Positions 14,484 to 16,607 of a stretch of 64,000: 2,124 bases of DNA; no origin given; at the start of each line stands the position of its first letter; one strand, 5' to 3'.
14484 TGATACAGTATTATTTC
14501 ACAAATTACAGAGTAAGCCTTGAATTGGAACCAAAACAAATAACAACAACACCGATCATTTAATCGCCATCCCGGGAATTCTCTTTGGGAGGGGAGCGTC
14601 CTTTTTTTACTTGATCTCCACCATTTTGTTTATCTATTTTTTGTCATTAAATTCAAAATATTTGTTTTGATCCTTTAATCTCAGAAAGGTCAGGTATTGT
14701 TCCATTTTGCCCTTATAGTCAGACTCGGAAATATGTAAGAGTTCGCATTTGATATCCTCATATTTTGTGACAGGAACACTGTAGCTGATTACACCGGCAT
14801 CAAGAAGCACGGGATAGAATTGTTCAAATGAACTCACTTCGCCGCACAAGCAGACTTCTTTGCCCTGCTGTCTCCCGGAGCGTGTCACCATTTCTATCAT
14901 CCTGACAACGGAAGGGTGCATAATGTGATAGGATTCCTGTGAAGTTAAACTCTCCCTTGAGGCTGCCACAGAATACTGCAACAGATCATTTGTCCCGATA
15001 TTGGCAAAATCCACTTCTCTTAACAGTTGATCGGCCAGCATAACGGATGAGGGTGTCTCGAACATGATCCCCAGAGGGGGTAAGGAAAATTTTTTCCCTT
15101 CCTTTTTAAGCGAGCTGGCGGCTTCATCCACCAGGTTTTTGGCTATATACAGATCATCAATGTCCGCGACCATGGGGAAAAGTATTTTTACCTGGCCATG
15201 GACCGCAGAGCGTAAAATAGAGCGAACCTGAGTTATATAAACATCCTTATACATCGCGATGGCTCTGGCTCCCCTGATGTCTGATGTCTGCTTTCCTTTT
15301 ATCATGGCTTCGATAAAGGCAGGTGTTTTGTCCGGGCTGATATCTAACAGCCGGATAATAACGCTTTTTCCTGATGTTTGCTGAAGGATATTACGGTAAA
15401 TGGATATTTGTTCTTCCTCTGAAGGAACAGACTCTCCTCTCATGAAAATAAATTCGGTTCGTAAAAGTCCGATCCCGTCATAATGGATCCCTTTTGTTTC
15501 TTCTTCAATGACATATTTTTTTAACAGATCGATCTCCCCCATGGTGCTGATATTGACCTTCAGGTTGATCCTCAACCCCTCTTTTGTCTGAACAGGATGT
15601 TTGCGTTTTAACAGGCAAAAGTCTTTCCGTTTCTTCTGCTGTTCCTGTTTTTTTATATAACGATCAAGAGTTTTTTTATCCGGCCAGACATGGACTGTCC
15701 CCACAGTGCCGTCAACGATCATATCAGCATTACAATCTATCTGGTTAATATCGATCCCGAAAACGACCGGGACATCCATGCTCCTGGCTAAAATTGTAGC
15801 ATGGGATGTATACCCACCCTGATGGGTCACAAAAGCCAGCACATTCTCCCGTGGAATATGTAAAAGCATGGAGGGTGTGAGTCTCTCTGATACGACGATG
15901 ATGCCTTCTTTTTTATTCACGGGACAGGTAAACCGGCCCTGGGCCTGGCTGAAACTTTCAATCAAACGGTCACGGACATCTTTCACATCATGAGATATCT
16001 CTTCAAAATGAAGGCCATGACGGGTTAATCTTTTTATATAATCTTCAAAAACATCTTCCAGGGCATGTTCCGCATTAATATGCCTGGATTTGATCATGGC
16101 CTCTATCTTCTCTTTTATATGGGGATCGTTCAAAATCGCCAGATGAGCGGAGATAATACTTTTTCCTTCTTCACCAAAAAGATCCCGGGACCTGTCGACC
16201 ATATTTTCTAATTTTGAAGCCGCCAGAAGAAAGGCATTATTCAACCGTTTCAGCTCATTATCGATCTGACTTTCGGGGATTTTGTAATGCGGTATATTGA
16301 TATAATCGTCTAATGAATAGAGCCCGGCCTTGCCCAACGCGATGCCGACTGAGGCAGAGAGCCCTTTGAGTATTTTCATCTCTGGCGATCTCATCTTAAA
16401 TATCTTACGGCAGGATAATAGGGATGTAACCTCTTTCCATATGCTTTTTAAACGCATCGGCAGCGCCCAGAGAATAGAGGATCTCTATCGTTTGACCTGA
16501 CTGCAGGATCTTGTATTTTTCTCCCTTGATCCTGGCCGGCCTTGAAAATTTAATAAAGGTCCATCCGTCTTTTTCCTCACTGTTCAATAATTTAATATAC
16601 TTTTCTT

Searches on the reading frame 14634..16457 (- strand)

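Call 58: search_protein_families(library=pfam, proteins=[window:14634-16457:-], max_evalue=0.0001)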
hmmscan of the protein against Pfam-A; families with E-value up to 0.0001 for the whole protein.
window:14634-16457:- (607 aa): 3 families
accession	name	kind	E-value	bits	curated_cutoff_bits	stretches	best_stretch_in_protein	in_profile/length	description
PF02896.24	PEP-utilizers_C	-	4.5e-64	216.9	22.8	1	285-575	8-290/293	PEP-utilising enzyme, PEP-binding domain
PF05524.18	PEP-utilisers_N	-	3.7e-23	82.4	24.4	1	31-146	1-112/121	PEP-utilising enzyme, N-terminal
PF00391.29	PEP-utilizers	-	3.2e-16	59.1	23.1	1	183-253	2-72/72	PEP-utilising enzyme, mobile domain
